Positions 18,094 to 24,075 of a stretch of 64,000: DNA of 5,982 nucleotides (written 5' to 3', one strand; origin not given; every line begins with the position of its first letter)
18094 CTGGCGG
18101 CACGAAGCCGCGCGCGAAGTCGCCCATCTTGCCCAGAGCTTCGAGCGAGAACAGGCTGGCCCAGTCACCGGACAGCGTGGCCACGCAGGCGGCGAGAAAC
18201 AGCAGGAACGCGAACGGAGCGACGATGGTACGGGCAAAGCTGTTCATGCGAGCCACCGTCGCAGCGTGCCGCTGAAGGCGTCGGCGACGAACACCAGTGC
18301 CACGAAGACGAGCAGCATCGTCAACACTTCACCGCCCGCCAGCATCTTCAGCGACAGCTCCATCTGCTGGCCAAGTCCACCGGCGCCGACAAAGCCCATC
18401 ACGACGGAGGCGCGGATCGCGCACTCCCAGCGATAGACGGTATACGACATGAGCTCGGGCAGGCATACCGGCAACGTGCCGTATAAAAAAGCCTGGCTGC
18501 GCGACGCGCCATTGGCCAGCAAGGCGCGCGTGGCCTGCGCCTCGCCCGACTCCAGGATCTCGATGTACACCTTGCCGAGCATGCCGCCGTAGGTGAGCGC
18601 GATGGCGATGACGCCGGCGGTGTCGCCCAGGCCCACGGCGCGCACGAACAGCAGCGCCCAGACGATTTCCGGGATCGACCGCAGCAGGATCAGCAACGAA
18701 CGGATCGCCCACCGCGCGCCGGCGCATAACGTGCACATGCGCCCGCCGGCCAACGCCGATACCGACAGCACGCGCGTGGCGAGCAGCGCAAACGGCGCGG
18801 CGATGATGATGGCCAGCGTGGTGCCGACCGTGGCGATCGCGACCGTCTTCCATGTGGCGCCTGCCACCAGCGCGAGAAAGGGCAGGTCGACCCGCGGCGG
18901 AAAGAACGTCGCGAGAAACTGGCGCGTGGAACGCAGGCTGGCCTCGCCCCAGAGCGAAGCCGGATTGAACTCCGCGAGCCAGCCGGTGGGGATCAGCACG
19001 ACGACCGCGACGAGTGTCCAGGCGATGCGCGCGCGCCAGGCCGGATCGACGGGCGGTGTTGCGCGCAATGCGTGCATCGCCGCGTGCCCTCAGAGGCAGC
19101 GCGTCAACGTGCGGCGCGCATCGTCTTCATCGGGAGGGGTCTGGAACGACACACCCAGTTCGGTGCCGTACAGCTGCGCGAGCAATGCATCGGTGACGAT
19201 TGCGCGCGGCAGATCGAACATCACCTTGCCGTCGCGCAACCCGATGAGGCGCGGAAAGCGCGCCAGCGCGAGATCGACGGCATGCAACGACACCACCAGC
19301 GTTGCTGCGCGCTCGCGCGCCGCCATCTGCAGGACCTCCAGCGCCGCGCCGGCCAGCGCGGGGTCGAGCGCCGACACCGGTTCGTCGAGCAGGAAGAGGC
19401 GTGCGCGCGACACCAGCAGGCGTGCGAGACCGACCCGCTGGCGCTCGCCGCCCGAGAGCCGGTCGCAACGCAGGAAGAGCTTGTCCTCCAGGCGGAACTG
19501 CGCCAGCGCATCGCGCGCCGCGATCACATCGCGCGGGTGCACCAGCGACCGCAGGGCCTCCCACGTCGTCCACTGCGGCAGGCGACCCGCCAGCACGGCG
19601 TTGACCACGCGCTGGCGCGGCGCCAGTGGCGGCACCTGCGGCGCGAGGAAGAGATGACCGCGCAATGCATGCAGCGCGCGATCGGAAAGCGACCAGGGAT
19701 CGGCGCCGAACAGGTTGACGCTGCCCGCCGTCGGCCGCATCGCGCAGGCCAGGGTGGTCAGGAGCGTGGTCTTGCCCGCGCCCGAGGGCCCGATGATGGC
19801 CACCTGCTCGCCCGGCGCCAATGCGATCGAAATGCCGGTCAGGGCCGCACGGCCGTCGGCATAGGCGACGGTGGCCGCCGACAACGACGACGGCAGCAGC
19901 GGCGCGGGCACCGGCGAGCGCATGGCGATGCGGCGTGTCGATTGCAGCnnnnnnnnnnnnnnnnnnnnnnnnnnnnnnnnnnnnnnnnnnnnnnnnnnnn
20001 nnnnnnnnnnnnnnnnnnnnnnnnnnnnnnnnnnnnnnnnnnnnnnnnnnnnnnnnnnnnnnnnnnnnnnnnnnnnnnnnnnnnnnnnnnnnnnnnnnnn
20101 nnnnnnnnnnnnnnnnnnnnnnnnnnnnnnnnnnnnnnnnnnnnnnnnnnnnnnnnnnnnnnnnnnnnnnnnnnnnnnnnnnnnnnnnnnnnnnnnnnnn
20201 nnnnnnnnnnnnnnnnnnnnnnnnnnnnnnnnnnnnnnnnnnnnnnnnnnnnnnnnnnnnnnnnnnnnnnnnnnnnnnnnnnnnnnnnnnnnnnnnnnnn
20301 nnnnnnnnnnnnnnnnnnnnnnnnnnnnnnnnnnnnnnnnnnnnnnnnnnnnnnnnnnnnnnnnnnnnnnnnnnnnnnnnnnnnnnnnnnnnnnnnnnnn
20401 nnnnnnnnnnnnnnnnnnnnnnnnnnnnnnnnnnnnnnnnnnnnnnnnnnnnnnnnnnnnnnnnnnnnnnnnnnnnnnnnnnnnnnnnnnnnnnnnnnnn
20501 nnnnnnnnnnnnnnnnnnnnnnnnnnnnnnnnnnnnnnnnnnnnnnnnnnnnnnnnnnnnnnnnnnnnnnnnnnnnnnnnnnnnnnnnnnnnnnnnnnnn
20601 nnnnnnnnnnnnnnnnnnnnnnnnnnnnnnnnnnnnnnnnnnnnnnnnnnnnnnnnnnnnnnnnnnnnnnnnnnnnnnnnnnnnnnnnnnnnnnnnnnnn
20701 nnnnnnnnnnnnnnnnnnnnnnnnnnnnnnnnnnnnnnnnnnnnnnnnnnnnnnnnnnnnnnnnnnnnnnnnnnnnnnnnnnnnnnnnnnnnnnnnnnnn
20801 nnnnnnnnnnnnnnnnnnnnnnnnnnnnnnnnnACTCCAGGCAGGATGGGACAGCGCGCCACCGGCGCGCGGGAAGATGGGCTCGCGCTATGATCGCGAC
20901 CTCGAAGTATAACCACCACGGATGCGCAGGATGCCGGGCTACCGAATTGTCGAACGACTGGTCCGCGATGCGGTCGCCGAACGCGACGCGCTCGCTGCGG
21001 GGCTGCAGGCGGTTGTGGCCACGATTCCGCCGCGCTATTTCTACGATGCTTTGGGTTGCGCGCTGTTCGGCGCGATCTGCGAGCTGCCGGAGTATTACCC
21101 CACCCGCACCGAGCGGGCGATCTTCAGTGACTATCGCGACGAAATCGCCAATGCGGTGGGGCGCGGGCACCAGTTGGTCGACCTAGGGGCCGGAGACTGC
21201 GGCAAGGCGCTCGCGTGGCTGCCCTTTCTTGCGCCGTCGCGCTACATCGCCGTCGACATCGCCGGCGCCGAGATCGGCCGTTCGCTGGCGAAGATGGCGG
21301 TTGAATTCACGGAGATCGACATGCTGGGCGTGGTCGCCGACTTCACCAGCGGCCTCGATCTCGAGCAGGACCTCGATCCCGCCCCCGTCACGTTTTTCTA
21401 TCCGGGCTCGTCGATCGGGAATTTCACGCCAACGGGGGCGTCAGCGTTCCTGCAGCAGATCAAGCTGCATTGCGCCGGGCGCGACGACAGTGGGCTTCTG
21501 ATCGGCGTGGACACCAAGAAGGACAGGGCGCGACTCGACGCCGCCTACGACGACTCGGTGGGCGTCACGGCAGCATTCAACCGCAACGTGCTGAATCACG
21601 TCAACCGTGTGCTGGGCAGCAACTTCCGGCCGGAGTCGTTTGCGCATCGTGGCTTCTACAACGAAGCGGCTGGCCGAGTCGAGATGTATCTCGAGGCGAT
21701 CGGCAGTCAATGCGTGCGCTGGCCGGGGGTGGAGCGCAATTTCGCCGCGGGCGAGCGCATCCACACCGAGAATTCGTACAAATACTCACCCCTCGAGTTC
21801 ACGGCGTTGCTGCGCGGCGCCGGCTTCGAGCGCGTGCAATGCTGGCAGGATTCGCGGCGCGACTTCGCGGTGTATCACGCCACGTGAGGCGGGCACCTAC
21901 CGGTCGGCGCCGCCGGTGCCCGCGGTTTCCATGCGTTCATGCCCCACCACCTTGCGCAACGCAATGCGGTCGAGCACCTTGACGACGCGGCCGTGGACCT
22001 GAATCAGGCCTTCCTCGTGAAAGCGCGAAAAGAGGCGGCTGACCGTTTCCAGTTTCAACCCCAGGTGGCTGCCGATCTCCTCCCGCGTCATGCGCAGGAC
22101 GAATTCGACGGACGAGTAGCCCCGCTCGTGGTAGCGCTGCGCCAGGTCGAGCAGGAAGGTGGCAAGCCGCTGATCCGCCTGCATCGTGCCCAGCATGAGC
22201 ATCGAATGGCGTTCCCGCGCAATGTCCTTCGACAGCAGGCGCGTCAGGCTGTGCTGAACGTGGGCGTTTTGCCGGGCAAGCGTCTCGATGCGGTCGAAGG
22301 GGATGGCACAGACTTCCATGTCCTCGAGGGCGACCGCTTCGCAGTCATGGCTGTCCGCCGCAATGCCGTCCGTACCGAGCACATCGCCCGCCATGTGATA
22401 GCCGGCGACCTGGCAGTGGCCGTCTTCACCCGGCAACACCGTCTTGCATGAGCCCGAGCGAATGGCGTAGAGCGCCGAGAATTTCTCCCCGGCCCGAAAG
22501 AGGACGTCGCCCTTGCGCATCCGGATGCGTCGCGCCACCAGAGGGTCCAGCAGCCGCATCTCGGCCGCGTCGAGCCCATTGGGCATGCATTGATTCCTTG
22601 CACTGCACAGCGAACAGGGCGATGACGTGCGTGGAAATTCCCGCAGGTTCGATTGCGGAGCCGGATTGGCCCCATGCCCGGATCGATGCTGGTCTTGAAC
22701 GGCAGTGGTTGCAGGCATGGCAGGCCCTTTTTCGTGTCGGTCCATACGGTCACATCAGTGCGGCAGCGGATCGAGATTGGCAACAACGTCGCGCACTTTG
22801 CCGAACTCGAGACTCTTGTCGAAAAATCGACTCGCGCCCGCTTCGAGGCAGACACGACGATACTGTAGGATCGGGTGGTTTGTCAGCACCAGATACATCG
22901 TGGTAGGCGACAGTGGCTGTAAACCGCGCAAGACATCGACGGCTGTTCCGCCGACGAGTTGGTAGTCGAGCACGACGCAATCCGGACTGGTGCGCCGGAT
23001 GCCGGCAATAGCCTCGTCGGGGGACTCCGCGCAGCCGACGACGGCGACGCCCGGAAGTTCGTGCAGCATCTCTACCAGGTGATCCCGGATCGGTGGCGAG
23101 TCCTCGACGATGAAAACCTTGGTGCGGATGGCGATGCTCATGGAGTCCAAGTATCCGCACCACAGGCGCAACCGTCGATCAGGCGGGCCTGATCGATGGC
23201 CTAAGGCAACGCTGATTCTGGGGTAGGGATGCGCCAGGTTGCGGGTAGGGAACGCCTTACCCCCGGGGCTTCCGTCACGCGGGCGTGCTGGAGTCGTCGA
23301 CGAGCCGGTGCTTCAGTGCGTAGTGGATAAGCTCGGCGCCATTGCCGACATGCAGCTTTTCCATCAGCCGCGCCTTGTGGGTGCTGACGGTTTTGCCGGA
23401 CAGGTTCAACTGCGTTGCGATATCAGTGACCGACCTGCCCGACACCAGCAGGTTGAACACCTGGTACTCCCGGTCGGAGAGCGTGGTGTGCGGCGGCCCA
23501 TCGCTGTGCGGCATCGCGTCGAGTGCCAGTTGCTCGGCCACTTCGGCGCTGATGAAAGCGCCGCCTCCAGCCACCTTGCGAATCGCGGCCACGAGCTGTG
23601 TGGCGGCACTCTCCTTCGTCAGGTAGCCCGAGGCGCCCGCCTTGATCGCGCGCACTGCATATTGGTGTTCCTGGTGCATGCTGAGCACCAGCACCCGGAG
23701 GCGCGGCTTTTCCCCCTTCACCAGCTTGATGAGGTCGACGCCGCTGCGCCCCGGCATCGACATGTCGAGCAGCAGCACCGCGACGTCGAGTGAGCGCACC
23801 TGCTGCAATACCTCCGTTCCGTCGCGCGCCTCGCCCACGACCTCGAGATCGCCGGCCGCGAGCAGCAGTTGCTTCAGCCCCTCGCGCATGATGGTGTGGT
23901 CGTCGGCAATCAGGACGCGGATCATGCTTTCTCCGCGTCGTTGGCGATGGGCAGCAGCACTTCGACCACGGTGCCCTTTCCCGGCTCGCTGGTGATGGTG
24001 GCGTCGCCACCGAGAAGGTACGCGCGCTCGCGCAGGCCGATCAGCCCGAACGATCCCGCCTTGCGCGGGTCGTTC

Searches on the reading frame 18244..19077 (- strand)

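Call 72: search_protein_families(library=pfam, proteins=[window:18244-19077:-], max_evalue=0.00001)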
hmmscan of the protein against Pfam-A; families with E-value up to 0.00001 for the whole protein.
window:18244-19077:- (277 aa): 1 family
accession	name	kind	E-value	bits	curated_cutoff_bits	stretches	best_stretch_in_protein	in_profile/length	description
PF00528.27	BPD_transp_1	-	1.2e-14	55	26.4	1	122-274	17-180/184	Binding-protein-dependent transport system inner membrane component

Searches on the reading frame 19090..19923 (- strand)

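Call 72: search_protein_families(library=pfam, proteins=[window:19090-19923:-], max_evalue=0.00001)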
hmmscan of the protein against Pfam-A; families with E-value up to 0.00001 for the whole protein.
window:19090-19923:- (277 aa): 1 family
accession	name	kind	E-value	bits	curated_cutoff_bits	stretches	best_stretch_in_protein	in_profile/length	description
PF00005.33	ABC_tran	-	1.5e-26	94.1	25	1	28-183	1-136/137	ABC transporter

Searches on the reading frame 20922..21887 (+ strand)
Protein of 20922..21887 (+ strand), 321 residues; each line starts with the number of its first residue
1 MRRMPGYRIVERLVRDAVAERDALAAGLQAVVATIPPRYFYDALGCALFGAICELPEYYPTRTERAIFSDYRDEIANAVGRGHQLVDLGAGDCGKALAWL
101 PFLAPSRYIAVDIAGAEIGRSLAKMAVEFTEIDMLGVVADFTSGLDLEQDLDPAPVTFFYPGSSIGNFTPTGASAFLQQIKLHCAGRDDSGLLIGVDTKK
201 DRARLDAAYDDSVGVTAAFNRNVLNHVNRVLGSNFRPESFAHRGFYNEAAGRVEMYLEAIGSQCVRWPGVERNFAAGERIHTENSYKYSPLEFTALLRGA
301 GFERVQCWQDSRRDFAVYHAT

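Call 18: search_protein_families(library=pfam, proteins=[window:20922-21887:+], max_evalue=0.0001)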
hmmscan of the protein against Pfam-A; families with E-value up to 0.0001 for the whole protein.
window:20922-21887:+ (321 aa): 1 family
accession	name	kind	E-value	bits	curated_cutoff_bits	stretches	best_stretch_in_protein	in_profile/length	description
PF10017.15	Methyltransf_33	-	1.1e-95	320.7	23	1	22-320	3-302/304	Histidine-specific methyltransferase, SAM-dependent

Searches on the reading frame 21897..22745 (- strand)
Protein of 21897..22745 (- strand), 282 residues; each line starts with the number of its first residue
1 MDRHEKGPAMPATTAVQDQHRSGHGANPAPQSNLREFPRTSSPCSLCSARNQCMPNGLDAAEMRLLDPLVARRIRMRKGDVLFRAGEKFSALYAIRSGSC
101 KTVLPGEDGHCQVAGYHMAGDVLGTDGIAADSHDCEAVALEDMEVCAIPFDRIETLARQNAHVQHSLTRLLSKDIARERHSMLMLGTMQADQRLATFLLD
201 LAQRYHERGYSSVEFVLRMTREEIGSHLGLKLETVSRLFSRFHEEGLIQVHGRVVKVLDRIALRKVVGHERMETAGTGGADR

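Call 18: search_protein_families(library=pfam, proteins=[window:21897-22745:-], max_evalue=0.0001)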
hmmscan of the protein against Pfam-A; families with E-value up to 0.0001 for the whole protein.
window:21897-22745:- (282 aa): 3 families
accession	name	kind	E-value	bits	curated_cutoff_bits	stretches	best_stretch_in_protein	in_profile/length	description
PF13545.12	HTH_Crp_2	-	3.2e-19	69.1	27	1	192-265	1-69/70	Crp-like helix-turn-helix domain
PF00027.35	cNMP_binding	-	1.4e-14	54.3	27.5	1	75-160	3-89/89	Cyclic nucleotide-binding domain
PF00325.26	Crp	-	1.3e-11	44.4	21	1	217-248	1-32/32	Bacterial regulatory proteins, crp family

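Call 19: search_protein_families(library=ncbifam, proteins=[window:21897-22745:-], max_evalue=0.00001)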
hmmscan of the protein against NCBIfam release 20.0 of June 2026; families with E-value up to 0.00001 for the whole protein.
window:21897-22745:- (282 aa): 9 families
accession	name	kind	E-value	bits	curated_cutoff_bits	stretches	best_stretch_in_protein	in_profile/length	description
NF008365.0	PRK11161.1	subfamily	1.2e-65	221.3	228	1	43-272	19-248/250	fumarate/nitrate reduction transcriptional regulator Fnr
NF050806.1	TransRegFixKCaul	equivalog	2.9e-29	101.9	300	1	69-267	21-214/215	transcriptional regulator FixK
NF045989.1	TransRegFnrLRhodb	equivalog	5.3e-25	88.1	300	1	40-270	6-238/245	transcriptional regulator FnrL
NF008732.0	PRK11753.1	equivalog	3.9e-20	72.2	266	1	74-258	26-211/214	cAMP-activated global transcriptional regulator CRP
NF052518.1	TransRegLdrP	equivalog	5.1e-10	39.7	300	1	75-265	3-186/195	transcriptional regulator LdrP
NF010499.0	PRK13918.1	equivalog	4.3e-09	36.2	274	1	74-265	15-199/205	CRP/FNR family transcriptional regulator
TIGR03697.1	NtcA_cyano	equivalog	1.1e-08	35.1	244.95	1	135-265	60-190/193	global nitrogen regulator NtcA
NF053664.1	TransRegPtrACyano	equivalog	1.7e-08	34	300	1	133-252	69-184/196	Crp/Fnr family transcriptional regulator PtrA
NF006901.0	PRK09392.1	equivalog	5.5e-08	32.4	211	1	80-267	39-221/236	transcriptional activator FtrB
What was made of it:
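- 21897..22745 (-): FNR-type regulator with an N-terminal C-X2-C-X5-C motif, a fourth Cys and an E--SR recognition helix. It is the likely reader of the TTGAT-N4-ATCAA boxes. Pfam finds cNMP_binding plus HTH_Crp_2 (calls 18, 19).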

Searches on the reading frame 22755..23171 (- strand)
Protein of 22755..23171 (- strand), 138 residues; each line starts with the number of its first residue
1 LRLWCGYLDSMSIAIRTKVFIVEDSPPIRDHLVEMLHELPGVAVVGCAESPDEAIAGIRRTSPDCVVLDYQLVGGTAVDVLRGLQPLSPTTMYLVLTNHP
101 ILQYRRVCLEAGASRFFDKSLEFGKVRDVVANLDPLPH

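Call 18: search_protein_families(library=pfam, proteins=[window:22755-23171:-], max_evalue=0.0001)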
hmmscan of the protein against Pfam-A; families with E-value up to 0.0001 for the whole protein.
window:22755-23171:- (138 aa): 1 family
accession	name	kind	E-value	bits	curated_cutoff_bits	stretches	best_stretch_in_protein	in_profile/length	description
PF00072.30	Response_reg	-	1.4e-15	57.8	30.2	1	19-129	1-109/111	Response regulator receiver domain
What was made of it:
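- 22755..23171 (-): Single-domain CheY-like response regulator. Pfam Response_reg, E 1.4e-15 (call 18).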

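Call 19: search_protein_families(library=ncbifam, proteins=[window:22755-23171:-], max_evalue=0.00001)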
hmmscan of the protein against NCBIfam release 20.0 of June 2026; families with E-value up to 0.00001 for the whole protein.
window:22755-23171:- (138 aa): 16 families
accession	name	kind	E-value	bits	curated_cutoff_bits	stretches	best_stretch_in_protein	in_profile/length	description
NF001965.0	PRK00742.1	subfamily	1.8e-10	40.5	293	1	17-120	4-108/357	chemotaxis-specific protein-glutamate methyltransferase CheB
NF009206.0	PRK12555.1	subfamily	1.9e-09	36.9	342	1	18-97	2-81/340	chemotaxis-specific protein-glutamate methyltransferase CheB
NF011896.0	PRK15369.1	equivalog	4.1e-09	36.3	242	1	16-117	3-104/211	two component system response regulator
NF047785.1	respo_reg_MadR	equivalog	5.7e-09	35.6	300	1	18-98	2-85/209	MadR family response regulator transcription factor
NF007935.0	PRK10651.1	equivalog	2e-07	30.4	250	1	16-100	6-90/216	two-component system response regulator NarL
NF052445.1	RespRegMctR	equivalog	3.2e-07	29.9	300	1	18-120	3-105/205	two-component system response regulator MctR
NF006623.1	PRK09191.1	subfamily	3.6e-07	30.2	240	1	10-75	131-195/258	PhyR family response regulator anti-anti-sigma factor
TIGR02154.1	PhoB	equivalog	3.7e-07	29.7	296.2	1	17-119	3-105/226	phosphate regulon transcriptional regulator PhoB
NF009971.0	PRK13435.1-2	subfamily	3.9e-07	30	151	1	17-88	1-72/141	response regulator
NF008677.0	PRK11697.1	equivalog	4.2e-07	29.6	246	1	18-86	3-71/238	two-component system response regulator BtsR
NF007018.1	PRK09483.1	equivalog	6.9e-07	29.1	280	1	18-120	3-105/217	UvrY/SirA/GacA family response regulator transcription factor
NF007708.0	PRK10403.1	equivalog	1.2e-06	28.1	343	1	12-98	2-88/215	nitrate/nitrite response regulator protein NarP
NF047654.1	DiguCycDgcRLepto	equivalog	1.7e-06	27.1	500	1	17-120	3-106/295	diguanylate cyclase DgcR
NF009973.0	PRK13435.1-4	equivalog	2e-06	27.8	158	1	18-93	10-85/154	response regulator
NF045914.1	RespRegNblR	equivalog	3.6e-06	26.7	300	1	11-122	1-110/228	response regulator transcription factor NblR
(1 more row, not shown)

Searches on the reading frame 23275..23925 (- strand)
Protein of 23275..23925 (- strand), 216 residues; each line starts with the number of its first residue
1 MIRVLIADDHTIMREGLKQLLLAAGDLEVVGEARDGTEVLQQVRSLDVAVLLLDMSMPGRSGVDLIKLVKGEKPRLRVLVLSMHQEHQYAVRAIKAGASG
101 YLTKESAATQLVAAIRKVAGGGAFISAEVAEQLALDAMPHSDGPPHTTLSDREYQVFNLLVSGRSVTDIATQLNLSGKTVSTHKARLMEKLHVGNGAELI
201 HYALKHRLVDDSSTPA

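Call 18: search_protein_families(library=pfam, proteins=[window:23275-23925:-], max_evalue=0.0001)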
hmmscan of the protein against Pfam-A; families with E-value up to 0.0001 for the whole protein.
window:23275-23925:- (216 aa): 2 families
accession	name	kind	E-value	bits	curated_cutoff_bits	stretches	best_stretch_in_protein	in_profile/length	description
PF00072.30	Response_reg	-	1.6e-28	99.6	30.2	1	4-116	1-111/111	Response regulator receiver domain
PF00196.25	GerE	-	4.2e-18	65.2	23.5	1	148-203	2-57/57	Bacterial regulatory proteins, luxR family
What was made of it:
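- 23275..23925 (-): NarL/FixJ-class response regulator (REC plus GerE). Its start overlaps the stop of the kinase gene. Pfam Response_reg plus GerE (call 18).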

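Call 19: search_protein_families(library=ncbifam, proteins=[window:23275-23925:-], max_evalue=0.00001)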
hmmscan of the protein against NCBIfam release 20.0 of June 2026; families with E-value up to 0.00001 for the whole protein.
window:23275-23925:- (216 aa): 76 families (the best 25 are shown)
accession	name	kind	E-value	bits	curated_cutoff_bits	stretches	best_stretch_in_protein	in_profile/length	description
NF007018.1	PRK09483.1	equivalog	2.2e-54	184.4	280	1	1-211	1-211/217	UvrY/SirA/GacA family response regulator transcription factor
NF052445.1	RespRegMctR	equivalog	5.1e-50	169.7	300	1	2-208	2-204/205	two-component system response regulator MctR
NF011896.0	PRK15369.1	equivalog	1.6e-46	158.6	242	1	2-208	4-209/211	two component system response regulator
NF047785.1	respo_reg_MadR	equivalog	5.5e-38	130.4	300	1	2-208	1-208/209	MadR family response regulator transcription factor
NF007685.0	PRK10360.1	equivalog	1.6e-37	129.2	258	1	1-202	1-191/196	response regulator transcription factor UhpA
NF007708.0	PRK10403.1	equivalog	8.9e-37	126.6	343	1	3-194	8-199/215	nitrate/nitrite response regulator protein NarP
NF007935.0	PRK10651.1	equivalog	2.5e-36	124.9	250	1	3-199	8-206/216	two-component system response regulator NarL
NF007403.0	PRK09935.1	equivalog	4e-36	124.6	271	1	4-209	6-210/210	fimbria biosynthesis transcriptional regulator FimZ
NF007419.0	PRK09958.1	equivalog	8.4e-31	107.1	251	1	4-207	3-202/204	acid-sensing system DNA-binding response regulator EvgA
NF008098.0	PRK10840.1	equivalog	8.6e-30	103.8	235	1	2-203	4-205/216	response regulator transcription factor RcsB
NF006900.1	PRK09390.1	equivalog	1.6e-27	96.4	255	1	4-206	7-200/203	response regulator FixJ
NF040749.1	tetrathio_RR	equivalog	6.4e-23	81.5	290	1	6-201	5-186/191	tetrathionate respiration response regulator TtrR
NF041830.1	RR_TF_ErdR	exception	1.3e-22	80.6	390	1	3-194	3-196/213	response regulator transcription factor ErdR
NF001965.0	PRK00742.1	subfamily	5.7e-19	68.5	293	1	2-109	4-112/357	chemotaxis-specific protein-glutamate methyltransferase CheB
NF008677.0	PRK11697.1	equivalog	3.3e-18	65.9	246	1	1-166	1-164/238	two-component system response regulator BtsR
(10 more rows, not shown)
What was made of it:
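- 23275..23925 (-): NCBIfam places it in the UvrY/NarL/FixJ class (call 19).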
